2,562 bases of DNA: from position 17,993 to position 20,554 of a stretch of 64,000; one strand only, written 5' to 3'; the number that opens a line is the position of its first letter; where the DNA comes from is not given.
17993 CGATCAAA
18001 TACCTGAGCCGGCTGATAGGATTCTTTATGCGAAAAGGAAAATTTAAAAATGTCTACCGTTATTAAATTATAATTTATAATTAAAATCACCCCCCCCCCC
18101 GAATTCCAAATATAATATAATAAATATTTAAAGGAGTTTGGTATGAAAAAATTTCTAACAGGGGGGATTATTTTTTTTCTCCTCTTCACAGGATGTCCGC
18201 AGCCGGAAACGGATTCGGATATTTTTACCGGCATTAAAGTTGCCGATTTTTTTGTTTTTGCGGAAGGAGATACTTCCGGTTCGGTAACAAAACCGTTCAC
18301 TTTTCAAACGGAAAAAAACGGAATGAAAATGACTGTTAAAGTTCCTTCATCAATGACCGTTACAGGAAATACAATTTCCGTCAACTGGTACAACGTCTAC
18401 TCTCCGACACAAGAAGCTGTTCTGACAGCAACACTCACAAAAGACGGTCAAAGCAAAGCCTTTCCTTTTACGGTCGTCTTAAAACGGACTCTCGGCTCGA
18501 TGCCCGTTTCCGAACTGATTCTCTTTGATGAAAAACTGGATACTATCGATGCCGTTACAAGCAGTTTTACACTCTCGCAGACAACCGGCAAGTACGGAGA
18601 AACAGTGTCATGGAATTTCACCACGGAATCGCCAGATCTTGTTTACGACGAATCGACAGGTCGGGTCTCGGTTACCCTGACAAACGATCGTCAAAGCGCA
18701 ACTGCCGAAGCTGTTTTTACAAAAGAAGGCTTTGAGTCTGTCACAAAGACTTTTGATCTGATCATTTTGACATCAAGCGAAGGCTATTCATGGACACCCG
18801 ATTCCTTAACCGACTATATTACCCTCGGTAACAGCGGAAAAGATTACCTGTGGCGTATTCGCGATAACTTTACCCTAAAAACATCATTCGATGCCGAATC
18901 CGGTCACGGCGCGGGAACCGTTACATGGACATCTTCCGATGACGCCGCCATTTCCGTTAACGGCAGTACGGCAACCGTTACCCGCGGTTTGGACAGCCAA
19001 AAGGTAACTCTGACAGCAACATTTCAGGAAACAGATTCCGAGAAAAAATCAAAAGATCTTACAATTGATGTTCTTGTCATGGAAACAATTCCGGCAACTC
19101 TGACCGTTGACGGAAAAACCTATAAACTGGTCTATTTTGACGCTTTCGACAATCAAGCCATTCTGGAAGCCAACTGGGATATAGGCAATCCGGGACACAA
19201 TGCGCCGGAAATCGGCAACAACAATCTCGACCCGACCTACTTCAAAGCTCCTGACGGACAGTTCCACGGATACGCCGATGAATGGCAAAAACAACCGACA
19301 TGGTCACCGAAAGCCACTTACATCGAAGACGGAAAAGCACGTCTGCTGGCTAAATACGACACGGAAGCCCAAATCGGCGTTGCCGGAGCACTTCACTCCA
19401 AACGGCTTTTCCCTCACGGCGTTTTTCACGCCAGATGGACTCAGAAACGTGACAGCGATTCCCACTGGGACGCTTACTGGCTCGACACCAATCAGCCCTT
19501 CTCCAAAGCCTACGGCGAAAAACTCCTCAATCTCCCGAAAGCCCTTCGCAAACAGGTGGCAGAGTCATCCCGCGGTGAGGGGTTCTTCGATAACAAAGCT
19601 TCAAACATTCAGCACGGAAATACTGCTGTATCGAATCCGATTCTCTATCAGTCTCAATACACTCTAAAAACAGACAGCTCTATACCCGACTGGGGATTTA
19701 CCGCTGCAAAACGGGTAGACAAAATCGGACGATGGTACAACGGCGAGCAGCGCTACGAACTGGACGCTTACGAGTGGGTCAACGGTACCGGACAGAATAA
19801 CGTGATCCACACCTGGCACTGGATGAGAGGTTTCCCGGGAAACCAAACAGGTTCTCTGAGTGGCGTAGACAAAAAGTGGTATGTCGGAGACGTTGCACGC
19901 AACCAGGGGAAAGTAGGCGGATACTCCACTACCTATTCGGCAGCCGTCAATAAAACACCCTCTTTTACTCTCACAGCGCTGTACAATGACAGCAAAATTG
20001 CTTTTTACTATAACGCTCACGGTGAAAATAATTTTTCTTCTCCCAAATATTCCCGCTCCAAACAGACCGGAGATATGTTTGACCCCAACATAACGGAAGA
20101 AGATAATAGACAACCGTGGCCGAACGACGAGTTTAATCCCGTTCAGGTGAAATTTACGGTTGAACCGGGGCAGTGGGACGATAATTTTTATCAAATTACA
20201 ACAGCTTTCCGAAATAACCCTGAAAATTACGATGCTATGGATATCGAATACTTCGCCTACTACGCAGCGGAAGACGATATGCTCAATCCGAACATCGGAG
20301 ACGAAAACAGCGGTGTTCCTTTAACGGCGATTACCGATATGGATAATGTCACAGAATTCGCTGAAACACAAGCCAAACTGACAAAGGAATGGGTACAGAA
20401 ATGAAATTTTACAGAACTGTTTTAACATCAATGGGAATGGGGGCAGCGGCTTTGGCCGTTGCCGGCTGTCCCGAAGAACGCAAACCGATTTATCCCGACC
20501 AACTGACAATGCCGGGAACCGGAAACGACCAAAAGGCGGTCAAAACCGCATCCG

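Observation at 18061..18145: Poly-C(11) tract inside the promoter of the first GH16-like lipoprotein gene: candidate slipped-strand phase-variation switch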

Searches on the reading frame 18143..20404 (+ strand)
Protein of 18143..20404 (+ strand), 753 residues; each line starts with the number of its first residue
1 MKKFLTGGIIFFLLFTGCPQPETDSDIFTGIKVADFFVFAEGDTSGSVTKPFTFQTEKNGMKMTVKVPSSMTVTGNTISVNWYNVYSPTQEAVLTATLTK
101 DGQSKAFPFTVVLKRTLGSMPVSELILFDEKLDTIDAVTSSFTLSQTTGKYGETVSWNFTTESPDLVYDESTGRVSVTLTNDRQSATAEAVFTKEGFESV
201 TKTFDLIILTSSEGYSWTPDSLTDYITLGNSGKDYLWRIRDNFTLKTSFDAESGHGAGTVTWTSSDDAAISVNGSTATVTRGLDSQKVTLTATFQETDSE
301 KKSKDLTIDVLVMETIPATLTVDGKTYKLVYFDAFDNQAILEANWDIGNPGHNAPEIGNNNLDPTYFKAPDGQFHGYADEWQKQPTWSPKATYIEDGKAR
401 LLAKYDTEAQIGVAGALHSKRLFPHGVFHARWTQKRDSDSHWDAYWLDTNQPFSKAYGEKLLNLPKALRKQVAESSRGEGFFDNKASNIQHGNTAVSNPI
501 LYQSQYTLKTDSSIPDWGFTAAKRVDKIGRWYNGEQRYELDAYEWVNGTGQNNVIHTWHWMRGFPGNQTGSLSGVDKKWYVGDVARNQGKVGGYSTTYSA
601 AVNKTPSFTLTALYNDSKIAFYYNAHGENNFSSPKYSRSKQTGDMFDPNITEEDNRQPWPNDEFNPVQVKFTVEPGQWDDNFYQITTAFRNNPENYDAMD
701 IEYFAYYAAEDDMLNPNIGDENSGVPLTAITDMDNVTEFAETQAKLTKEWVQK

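Call 5: search_protein_families(library=pfam, proteins=[window:18143-20404:+])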
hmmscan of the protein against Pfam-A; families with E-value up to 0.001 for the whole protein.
window:18143-20404:+ (753 aa): 1 family
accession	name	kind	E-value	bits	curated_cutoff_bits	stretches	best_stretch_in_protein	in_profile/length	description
PF20578.4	aBig_2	-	1.6e-14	53.9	27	1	227-310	9-86/89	Atrophied bacterial Ig domain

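Call 8: find_encoding_contigs(protein=window:18143-20404:+, flank=3000, max_places=10)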
Protein window:18143-20404:+ (753 aa): 1 contig read that carries it; 1 place shown.
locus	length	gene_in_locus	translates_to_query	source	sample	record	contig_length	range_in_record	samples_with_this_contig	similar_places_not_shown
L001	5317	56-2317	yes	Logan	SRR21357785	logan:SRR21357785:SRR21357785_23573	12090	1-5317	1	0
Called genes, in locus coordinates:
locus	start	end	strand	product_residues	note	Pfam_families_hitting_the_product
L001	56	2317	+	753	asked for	PF20578:aBig_2 (weak)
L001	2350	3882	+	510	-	PF00884:Sulfatase, PF01663:Phosphodiest (faint), PF16347:SGSH_C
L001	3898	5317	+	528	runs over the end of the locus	PF02368:Big_2, PF22359:Big-like (weak)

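Call 10: find_related_loci(query=window:18143-20404:+, collection=genome_contigs, flank=4000)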
Query window:18143-20404:+ (753 aa) in genome_contigs; peptide patterns used: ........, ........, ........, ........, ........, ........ (x = any residue, [..] = any of these).
62 stretches matched a pattern; 1 encode a relative of the query (tblastn E <= 1e-3); 1 distinct loci.
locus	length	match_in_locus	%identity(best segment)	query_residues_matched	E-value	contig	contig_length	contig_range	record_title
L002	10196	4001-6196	77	17-753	0e+0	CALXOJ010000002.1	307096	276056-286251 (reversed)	MAG: uncultured Spirochaetes bacterium isolate BRZ_M__bin37 genome assembly, contig: BRZ_M__NODE_22_length_307096_cov_21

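Call 13: find_homologous_proteins(query=window:18143-20404:+, max_evalue=1e-10)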
Query window:18143-20404:+ (753 aa): 65 proteins with E <= 1e-10 among 8000 candidates.
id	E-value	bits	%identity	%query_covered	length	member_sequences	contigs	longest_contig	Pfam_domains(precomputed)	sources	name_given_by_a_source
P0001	0.0e+0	1731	99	100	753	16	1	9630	PF20578.5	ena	-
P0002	0.0e+0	1478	84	100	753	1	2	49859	PF20578.5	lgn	-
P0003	0.0e+0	1358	79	98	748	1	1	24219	PF20578.5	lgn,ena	-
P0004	0.0e+0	1356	79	98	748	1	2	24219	PF20578.5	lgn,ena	-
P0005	0.0e+0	1327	77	98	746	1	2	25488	PF20578.5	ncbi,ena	-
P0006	0.0e+0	1326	77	98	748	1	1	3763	PF20578.5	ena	-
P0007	0.0e+0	1326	77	98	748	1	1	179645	PF20578.5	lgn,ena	-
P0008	0.0e+0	1319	77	98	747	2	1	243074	PF20578.5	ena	-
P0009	0.0e+0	1318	76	98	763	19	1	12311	PF20578.5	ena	-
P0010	0.0e+0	1318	77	98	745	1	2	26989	PF20578.5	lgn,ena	-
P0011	0.0e+0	1315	77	98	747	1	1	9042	PF20578.5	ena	-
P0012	0.0e+0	1314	77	98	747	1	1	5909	PF20578.5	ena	-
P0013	0.0e+0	1307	76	98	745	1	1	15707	PF20578.5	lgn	-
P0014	0.0e+0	1306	76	98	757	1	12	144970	PF20578.5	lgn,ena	-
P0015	0.0e+0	1306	76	98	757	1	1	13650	PF20578.5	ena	-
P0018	0.0e+0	1298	76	98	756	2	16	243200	PF20578.5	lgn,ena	-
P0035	0.0e+0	1255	73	98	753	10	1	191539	PF20578.5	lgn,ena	-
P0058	5.5e-275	933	58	98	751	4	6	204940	PF20578.5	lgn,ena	-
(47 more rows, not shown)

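Call 14: list_cluster_members(proteins=[P0001, P0002])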
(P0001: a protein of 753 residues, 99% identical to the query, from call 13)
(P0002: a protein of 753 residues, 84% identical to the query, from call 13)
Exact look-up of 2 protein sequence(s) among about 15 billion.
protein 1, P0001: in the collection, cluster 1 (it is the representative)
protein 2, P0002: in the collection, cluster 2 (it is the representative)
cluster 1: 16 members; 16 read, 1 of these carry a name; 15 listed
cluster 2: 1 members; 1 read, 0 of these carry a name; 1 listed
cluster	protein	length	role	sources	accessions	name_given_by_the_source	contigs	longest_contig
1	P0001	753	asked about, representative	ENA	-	-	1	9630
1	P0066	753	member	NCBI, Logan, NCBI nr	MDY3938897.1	MAG: immunoglobulin-like domain-containing protein [Spirochaetia bacterium] | immunoglobulin-like domain-containing protein [Spirochaetia bacterium]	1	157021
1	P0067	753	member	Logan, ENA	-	-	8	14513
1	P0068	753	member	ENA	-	-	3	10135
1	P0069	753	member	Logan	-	-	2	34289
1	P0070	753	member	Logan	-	-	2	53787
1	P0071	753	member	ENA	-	-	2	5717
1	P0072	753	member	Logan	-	-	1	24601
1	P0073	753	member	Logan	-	-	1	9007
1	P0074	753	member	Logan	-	-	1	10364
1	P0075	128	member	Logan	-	-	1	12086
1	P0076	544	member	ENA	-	-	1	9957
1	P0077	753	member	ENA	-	-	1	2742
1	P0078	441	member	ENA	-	-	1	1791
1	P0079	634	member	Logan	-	-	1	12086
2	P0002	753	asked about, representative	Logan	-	-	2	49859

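Call 15: find_encoding_contigs(protein=P0067, flank=1500, max_places=10)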
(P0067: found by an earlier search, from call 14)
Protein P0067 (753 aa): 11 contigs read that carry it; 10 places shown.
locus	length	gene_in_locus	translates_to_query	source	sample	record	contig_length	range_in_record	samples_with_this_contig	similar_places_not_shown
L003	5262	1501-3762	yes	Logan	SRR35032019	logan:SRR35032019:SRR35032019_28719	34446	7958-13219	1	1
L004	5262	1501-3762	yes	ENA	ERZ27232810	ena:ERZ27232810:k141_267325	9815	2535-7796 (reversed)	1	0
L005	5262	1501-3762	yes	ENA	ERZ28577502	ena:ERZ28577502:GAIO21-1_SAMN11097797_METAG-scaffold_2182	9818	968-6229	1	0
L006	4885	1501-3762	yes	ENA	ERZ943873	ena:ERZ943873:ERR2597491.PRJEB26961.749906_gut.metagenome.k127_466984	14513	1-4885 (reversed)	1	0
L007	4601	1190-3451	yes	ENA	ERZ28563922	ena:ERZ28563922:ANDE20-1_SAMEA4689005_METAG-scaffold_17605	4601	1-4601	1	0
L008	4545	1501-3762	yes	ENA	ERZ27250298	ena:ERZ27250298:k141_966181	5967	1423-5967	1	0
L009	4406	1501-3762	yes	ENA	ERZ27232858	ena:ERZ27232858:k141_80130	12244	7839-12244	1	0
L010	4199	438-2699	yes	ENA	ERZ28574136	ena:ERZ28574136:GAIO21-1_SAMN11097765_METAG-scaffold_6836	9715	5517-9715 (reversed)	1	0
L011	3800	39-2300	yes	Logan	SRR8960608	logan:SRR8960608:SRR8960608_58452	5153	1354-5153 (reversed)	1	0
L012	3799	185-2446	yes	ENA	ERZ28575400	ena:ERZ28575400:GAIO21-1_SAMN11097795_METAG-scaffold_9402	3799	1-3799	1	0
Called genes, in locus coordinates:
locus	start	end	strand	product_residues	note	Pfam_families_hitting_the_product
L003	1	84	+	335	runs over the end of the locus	PF02779:Transket_pyr, PF02780:Transketolase_C, PF22613:Transketolase_C_1 (weak)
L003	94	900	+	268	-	-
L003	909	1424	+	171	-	PF00903:Glyoxalase, PF12681:Glyoxalase_2 (faint), PF13669:Glyoxalase_4 (weak)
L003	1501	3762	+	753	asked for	PF20578:aBig_2 (weak)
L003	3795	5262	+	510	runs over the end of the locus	PF00884:Sulfatase, PF01663:Phosphodiest (weak), PF16347:SGSH_C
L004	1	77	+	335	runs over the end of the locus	PF02779:Transket_pyr, PF02780:Transketolase_C, PF22613:Transketolase_C_1 (weak)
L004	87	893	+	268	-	-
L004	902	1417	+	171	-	PF00903:Glyoxalase, PF12681:Glyoxalase_2 (faint), PF13669:Glyoxalase_4 (weak)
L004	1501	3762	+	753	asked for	PF20578:aBig_2 (weak)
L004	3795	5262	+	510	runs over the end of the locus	PF00884:Sulfatase, PF01663:Phosphodiest (faint), PF16347:SGSH_C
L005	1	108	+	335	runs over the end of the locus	PF02779:Transket_pyr, PF02780:Transketolase_C, PF22613:Transketolase_C_1 (weak)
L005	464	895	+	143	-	-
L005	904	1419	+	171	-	PF00903:Glyoxalase, PF12681:Glyoxalase_2 (faint), PF13669:Glyoxalase_4 (weak)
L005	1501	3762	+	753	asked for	PF20578:aBig_2 (weak)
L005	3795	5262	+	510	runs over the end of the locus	PF00884:Sulfatase, PF01663:Phosphodiest (faint), PF16347:SGSH_C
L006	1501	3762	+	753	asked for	PF20578:aBig_2 (weak)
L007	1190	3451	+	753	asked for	PF20578:aBig_2 (weak)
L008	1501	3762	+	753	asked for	PF20578:aBig_2 (weak)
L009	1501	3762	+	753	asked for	PF20578:aBig_2 (weak)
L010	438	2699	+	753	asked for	PF20578:aBig_2 (weak)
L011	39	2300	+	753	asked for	PF20578:aBig_2 (weak)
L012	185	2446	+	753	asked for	PF20578:aBig_2 (weak)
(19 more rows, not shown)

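Call 16: find_encoding_contigs(protein=P0066, flank=1500, max_places=10)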
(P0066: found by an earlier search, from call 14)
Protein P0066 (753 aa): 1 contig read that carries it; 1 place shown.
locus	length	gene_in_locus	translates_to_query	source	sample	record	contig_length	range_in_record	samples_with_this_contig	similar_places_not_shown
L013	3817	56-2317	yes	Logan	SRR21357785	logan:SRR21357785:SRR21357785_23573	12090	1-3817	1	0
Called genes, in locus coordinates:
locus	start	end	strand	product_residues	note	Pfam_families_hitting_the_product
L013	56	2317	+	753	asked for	PF20578:aBig_2 (weak)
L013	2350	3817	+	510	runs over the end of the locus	PF00884:Sulfatase, PF01663:Phosphodiest (faint), PF16347:SGSH_C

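Call 17: find_encoding_contigs(protein=P0001, flank=1500, max_places=10)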
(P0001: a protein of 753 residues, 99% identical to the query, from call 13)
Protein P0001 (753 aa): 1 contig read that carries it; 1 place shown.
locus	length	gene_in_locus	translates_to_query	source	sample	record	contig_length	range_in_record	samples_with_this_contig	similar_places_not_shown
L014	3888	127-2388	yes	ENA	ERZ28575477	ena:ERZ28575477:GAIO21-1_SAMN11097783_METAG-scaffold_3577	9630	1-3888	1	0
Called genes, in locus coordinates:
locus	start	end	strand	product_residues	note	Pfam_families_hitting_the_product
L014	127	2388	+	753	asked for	PF20578:aBig_2 (weak)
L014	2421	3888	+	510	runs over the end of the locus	PF00884:Sulfatase, PF01663:Phosphodiest (faint), PF16347:SGSH_C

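Call 23: find_encoding_contigs(protein=P0002, flank=1500, max_places=4)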
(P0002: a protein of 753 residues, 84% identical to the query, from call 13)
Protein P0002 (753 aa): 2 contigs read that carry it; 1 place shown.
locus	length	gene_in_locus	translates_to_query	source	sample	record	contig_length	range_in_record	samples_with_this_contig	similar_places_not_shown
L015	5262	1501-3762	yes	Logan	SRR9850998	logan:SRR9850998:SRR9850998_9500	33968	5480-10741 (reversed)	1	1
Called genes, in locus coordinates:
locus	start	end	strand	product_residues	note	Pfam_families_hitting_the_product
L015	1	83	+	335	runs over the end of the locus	PF02779:Transket_pyr, PF02780:Transketolase_C, PF22613:Transketolase_C_1 (weak)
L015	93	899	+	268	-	-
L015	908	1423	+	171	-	PF00903:Glyoxalase, PF12681:Glyoxalase_2 (faint), PF13669:Glyoxalase_4 (faint)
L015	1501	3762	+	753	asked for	PF20578:aBig_2 (weak)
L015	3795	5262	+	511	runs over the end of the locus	PF00884:Sulfatase, PF01663:Phosphodiest (faint), PF16347:SGSH_C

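Call 26: find_related_loci(query=A1, collection=metagenome_contigs, flank=1500)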
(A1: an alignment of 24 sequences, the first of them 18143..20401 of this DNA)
Query A1 (753 aa) in metagenome_contigs; peptide patterns used: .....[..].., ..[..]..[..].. (x = any residue, [..] = any of these).
44 stretches matched a pattern, but none encodes a relative of the query by tblastn (E <= 1e-3).
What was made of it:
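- Tried and rejected: A scan with a profile of the lipoprotein found no relative (call 26), so the second allowed scan was not used.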

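Call 27: find_encoding_contigs(protein=P0018, flank=1500, max_places=10)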
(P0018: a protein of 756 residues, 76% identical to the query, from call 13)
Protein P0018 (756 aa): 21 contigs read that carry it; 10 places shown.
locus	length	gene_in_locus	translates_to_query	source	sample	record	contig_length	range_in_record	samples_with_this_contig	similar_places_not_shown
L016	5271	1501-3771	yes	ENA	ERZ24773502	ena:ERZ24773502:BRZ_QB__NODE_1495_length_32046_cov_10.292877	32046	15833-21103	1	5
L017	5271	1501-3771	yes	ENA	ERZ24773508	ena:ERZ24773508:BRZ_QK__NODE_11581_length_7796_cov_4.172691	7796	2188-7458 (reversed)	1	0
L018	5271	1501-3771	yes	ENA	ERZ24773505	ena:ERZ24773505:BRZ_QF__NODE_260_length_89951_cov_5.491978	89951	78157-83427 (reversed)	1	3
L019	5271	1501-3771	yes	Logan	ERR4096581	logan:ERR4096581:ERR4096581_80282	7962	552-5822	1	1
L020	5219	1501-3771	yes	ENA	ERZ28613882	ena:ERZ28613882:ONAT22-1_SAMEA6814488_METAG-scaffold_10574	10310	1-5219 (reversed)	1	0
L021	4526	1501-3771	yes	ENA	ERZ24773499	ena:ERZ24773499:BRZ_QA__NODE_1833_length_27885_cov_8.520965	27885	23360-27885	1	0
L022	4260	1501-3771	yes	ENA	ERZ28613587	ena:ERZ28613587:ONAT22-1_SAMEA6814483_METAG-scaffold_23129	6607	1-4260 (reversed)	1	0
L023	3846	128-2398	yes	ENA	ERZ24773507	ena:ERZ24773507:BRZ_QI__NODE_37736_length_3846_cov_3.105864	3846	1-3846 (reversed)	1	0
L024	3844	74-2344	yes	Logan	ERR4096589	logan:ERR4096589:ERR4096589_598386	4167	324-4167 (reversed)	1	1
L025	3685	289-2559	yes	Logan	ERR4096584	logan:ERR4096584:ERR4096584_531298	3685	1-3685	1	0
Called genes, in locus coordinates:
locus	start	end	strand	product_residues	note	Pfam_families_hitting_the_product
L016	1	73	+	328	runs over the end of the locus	PF02779:Transket_pyr, PF02780:Transketolase_C, PF22613:Transketolase_C_1 (weak)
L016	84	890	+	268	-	-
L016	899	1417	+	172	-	PF00903:Glyoxalase, PF12681:Glyoxalase_2 (faint), PF13669:Glyoxalase_4 (weak)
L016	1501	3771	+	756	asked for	PF20578:aBig_2 (weak)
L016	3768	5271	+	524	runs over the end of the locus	PF00884:Sulfatase, PF16347:SGSH_C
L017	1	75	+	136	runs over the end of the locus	?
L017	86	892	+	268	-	-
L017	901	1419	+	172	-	PF00903:Glyoxalase, PF12681:Glyoxalase_2 (faint), PF13669:Glyoxalase_4 (weak)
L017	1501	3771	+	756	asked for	PF20578:aBig_2 (weak)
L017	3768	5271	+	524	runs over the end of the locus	PF00884:Sulfatase, PF16347:SGSH_C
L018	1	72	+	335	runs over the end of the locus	PF02779:Transket_pyr, PF02780:Transketolase_C, PF22613:Transketolase_C_1 (weak)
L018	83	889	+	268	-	-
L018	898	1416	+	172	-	PF00903:Glyoxalase, PF12681:Glyoxalase_2 (faint), PF13669:Glyoxalase_4 (weak)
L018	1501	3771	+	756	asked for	PF20578:aBig_2 (weak)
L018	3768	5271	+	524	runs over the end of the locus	PF00884:Sulfatase, PF16347:SGSH_C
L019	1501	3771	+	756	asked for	PF20578:aBig_2 (weak)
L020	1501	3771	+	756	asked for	PF20578:aBig_2 (weak)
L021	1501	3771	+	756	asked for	PF20578:aBig_2 (weak)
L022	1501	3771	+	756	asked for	PF20578:aBig_2 (weak)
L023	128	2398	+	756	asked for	PF20578:aBig_2 (weak)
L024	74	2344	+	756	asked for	PF20578:aBig_2 (weak)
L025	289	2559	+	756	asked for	PF20578:aBig_2 (weak)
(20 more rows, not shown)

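Call 28: find_encoding_contigs(protein=P0068, flank=1500, max_places=10)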
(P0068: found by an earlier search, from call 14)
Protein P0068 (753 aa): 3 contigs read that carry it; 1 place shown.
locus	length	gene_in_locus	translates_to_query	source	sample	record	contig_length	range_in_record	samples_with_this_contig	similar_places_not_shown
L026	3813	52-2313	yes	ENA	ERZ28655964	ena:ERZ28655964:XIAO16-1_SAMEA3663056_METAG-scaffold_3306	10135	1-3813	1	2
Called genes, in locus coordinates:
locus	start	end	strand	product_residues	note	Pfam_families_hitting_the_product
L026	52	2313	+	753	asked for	PF20578:aBig_2 (weak)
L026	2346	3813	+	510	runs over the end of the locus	PF00884:Sulfatase, PF01663:Phosphodiest (faint), PF16347:SGSH_C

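Call 30: search_solved_structures(query=A1, max_evalue=1, show_alignments=1)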
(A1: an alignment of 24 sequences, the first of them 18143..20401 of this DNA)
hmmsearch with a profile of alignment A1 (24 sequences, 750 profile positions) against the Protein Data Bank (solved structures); distinct sequences matched with E-value up to 1: 4.
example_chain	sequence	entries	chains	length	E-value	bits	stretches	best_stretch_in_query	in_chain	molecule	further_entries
4a47_A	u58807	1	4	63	0.13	14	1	265-298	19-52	SSR2857 PROTEIN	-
2xmm_A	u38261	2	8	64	0.23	13.2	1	266-298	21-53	SSR2857 PROTEIN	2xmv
1sb6_A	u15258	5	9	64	0.23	13.2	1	266-298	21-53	copper chaperone ScAtx1 | SSR2857 PROTEIN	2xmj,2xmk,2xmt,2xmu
4a46_A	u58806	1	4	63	0.24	13.1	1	266-298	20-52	SSR2857 PROTEIN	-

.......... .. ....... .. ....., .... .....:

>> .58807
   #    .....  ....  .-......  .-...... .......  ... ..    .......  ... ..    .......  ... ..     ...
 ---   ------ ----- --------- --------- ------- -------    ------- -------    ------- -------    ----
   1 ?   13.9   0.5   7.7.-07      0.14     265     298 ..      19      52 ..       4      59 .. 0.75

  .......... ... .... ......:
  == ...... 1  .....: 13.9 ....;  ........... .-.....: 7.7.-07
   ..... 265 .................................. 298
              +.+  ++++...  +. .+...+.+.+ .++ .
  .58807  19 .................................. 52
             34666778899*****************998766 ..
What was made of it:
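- On Glycoside hydrolase family 16 (identity of the controlled gene): There is also no Pfam GH16 hit and no PDB sequence hit (calls 5, 30).
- Tried and rejected: The PDB sequence search and Pfam gave no GH16 hit (calls 5, 30).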

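Call 38: find_encoding_contigs(protein=P0003, flank=1500, max_places=6)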
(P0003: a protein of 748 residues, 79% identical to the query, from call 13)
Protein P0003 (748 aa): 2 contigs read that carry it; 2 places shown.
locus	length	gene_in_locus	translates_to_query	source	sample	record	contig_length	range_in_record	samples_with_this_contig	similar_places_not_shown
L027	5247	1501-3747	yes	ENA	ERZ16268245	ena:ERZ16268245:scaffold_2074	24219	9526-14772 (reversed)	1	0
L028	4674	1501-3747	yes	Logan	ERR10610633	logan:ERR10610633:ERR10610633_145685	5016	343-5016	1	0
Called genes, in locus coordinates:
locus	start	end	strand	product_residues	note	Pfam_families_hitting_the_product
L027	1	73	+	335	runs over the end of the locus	PF02779:Transket_pyr, PF02780:Transketolase_C, PF22613:Transketolase_C_1 (weak)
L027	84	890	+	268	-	-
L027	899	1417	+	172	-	PF00903:Glyoxalase, PF12681:Glyoxalase_2 (faint), PF13669:Glyoxalase_4 (weak)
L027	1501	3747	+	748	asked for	PF20578:aBig_2 (weak)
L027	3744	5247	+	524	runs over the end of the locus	PF00884:Sulfatase, PF16347:SGSH_C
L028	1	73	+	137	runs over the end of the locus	?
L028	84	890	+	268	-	-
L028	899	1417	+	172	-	PF00903:Glyoxalase, PF12681:Glyoxalase_2 (faint), PF13669:Glyoxalase_4 (weak)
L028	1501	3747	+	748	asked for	PF20578:aBig_2 (weak)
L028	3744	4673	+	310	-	?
